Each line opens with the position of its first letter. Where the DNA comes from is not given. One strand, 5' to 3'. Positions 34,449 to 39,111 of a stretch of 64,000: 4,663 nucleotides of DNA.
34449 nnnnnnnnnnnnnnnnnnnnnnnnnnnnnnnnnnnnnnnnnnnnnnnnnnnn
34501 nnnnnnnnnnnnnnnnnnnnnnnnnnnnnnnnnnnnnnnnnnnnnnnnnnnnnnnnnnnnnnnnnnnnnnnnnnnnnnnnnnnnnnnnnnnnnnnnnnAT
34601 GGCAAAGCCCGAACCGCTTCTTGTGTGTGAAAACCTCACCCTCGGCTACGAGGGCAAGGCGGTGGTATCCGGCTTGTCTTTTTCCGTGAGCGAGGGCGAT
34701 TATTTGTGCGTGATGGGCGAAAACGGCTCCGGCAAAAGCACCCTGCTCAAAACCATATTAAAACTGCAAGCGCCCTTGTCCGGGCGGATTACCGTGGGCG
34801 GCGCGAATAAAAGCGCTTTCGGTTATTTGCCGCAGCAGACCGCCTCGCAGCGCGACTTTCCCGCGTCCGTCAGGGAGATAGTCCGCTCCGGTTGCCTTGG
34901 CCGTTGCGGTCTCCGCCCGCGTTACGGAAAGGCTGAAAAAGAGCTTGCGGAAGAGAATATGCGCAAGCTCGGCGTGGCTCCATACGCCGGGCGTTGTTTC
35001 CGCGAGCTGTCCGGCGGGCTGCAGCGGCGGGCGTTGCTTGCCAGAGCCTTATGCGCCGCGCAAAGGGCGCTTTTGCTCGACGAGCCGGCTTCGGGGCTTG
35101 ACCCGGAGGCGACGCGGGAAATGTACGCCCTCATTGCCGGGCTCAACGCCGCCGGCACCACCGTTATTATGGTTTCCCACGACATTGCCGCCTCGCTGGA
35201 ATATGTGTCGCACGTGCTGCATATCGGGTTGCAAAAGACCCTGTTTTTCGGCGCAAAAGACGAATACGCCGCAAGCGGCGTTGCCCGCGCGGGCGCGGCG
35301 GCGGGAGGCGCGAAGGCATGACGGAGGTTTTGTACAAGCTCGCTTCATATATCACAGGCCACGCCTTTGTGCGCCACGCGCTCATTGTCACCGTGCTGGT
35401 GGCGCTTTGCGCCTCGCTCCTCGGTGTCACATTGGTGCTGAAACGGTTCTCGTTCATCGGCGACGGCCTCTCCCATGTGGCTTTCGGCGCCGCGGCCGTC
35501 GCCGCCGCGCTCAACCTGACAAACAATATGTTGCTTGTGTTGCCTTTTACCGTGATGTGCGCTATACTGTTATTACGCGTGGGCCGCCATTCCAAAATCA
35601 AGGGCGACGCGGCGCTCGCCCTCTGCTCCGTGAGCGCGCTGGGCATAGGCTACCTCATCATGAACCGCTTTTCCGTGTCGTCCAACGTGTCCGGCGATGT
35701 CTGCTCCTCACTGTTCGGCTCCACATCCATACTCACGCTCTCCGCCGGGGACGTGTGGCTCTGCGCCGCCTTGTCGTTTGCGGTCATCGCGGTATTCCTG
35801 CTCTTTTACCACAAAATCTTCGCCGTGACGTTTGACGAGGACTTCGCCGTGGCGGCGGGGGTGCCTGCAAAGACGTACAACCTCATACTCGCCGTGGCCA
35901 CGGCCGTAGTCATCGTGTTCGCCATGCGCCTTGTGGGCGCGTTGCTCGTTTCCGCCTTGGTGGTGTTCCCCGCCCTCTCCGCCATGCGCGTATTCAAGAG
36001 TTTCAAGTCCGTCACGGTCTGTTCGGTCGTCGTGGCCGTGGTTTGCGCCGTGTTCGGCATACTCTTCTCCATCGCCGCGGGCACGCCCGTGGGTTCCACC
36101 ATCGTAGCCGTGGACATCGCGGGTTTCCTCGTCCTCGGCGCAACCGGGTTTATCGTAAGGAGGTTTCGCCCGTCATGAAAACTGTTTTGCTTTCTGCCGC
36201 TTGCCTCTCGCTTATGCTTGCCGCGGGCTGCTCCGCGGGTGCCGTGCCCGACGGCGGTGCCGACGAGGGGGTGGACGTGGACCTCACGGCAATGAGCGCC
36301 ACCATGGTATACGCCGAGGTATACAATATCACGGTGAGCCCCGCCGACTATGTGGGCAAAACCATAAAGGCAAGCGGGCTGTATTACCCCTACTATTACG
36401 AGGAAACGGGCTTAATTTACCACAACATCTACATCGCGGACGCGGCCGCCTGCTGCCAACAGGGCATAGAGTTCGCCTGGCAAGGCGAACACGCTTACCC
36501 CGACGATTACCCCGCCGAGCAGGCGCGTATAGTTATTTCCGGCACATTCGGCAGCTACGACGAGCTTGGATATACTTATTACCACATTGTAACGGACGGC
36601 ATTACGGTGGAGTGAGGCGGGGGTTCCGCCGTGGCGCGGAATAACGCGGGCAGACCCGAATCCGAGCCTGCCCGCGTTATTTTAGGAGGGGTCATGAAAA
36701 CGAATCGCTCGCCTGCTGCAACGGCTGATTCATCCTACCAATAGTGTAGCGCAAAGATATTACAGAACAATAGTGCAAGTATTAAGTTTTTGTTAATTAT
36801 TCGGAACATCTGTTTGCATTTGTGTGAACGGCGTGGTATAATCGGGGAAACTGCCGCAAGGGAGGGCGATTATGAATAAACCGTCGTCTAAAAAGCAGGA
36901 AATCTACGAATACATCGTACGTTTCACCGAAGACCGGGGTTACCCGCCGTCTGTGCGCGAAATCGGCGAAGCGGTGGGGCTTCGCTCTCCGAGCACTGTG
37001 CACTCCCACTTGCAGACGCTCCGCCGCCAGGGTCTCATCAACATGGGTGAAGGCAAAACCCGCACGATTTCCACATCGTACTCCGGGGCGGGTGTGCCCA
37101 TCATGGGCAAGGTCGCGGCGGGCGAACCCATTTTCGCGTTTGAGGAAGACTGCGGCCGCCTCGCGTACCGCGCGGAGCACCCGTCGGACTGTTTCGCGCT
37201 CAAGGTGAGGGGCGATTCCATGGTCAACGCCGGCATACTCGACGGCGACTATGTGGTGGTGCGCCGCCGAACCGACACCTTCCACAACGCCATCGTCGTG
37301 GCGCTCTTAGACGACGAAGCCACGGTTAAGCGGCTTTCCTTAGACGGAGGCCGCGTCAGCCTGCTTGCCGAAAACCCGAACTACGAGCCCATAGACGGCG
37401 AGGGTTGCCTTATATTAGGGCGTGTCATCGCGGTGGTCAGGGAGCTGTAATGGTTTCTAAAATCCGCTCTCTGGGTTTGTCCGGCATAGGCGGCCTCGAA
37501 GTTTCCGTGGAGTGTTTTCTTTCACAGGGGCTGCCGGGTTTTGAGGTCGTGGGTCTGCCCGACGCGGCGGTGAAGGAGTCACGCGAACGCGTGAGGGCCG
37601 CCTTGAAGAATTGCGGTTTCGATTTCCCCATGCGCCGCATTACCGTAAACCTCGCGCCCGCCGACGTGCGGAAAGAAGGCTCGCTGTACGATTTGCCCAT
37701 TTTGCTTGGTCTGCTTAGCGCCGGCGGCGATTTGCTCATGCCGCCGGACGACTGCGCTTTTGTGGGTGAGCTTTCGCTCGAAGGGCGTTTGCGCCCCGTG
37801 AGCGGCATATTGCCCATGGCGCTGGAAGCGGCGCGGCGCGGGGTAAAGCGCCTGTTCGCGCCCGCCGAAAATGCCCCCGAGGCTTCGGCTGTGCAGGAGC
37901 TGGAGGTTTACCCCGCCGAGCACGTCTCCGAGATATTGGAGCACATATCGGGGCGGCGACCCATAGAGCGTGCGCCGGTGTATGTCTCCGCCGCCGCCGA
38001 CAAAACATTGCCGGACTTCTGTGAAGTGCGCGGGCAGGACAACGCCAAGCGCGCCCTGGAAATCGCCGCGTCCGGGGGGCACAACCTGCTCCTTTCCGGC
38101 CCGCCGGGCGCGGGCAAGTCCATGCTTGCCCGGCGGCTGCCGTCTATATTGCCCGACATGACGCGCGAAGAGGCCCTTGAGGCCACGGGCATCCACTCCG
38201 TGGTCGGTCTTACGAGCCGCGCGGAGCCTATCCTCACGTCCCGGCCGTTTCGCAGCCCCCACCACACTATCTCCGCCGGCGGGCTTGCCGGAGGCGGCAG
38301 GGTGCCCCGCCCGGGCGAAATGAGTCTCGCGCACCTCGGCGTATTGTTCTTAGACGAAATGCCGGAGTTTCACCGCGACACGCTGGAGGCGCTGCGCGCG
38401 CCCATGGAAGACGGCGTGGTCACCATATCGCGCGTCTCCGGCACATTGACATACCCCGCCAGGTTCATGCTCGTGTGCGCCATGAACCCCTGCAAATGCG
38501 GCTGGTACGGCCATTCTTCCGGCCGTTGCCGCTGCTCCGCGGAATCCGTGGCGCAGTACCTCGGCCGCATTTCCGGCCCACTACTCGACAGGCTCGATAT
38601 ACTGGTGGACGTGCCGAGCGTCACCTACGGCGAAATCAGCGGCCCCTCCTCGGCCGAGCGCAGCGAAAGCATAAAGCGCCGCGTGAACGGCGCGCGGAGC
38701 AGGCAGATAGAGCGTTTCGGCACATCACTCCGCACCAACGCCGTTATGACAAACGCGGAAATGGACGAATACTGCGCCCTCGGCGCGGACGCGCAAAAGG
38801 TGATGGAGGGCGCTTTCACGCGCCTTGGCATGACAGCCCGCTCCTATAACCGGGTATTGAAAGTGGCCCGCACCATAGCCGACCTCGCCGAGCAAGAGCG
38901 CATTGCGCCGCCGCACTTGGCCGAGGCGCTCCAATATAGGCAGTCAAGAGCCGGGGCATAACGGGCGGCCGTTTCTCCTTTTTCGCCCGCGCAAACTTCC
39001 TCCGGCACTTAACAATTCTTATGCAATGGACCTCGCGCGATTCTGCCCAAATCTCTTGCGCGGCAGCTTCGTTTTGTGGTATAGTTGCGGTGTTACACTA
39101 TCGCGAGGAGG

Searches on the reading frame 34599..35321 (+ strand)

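Call 54: search_protein_families(library=pfam, proteins=[window:34599-35321:+], max_evalue=0.00001)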
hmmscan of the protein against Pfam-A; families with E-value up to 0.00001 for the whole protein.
window:34599-35321:+ (240 aa): 2 families
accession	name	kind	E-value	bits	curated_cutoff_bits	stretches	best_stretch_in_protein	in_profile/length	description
PF00005.33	ABC_tran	-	1.1e-22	81.5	25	1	24-164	2-136/137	ABC transporter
PF13304.12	AAA_21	-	2.7e-13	51.1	27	1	132-196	233-300/304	AAA domain, putative AbiEii toxin, Type IV TA system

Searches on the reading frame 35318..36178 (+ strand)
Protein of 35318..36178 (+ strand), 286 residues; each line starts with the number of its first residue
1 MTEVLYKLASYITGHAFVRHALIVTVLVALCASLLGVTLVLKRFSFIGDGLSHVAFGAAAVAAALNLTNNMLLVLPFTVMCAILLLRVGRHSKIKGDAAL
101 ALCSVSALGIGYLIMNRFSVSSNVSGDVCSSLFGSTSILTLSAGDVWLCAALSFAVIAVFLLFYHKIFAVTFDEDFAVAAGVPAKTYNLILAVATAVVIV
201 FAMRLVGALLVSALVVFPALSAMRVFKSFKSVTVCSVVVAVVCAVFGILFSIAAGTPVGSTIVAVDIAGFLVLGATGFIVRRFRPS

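Call 54: search_protein_families(library=pfam, proteins=[window:35318-36178:+], max_evalue=0.00001)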
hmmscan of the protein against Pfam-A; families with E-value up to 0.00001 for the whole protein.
window:35318-36178:+ (286 aa): 1 family
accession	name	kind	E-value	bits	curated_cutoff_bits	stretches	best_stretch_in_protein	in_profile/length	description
PF00950.22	ABC-3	-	3.2e-47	161.7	20.1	1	16-272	3-253/258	ABC 3 transport family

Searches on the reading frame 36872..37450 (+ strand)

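Call 54: search_protein_families(library=pfam, proteins=[window:36872-37450:+], max_evalue=0.00001)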
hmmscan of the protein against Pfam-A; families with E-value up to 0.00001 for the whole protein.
window:36872-37450:+ (192 aa): 2 families
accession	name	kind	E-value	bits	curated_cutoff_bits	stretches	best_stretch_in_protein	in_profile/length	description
PF00717.28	Peptidase_S24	-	2.2e-28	98.7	23.3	1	76-186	1-116/116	Peptidase S24-like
PF01726.22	LexA_DNA_bind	-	2.6e-20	72.4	23.7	1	3-65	3-65/65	LexA DNA binding domain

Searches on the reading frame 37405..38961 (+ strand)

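Call 54: search_protein_families(library=pfam, proteins=[window:37405-38961:+], max_evalue=0.00001)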
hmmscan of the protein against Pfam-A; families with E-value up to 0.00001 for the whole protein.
window:37405-38961:+ (518 aa): 6 families
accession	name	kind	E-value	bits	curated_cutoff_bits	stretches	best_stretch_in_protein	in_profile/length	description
PF01078.27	Mg_chelatase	-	2e-90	302.2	20.3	1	204-409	1-205/207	Magnesium chelatase, subunit ChlI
PF13541.12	ChlI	-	3.1e-44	150.2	27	1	35-156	1-121/121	Subunit ChlI of Mg-chelatase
PF13335.12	Mg_chelatase_C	-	1e-30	106.6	26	1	418-512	2-94/94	Magnesium chelatase, subunit ChlI C-terminal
PF05362.19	Lon_C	-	2.8e-09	37.3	21.1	1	18-180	28-201/205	Lon protease (S16) C-terminal proteolytic domain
PF00493.29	MCM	-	5.7e-08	32.6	23.3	1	222-368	54-179/224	MCM P-loop domain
PF07728.20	AAA_5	-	4.6e-07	30.4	22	1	227-364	1-125/139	AAA domain (dynein-related subfamily)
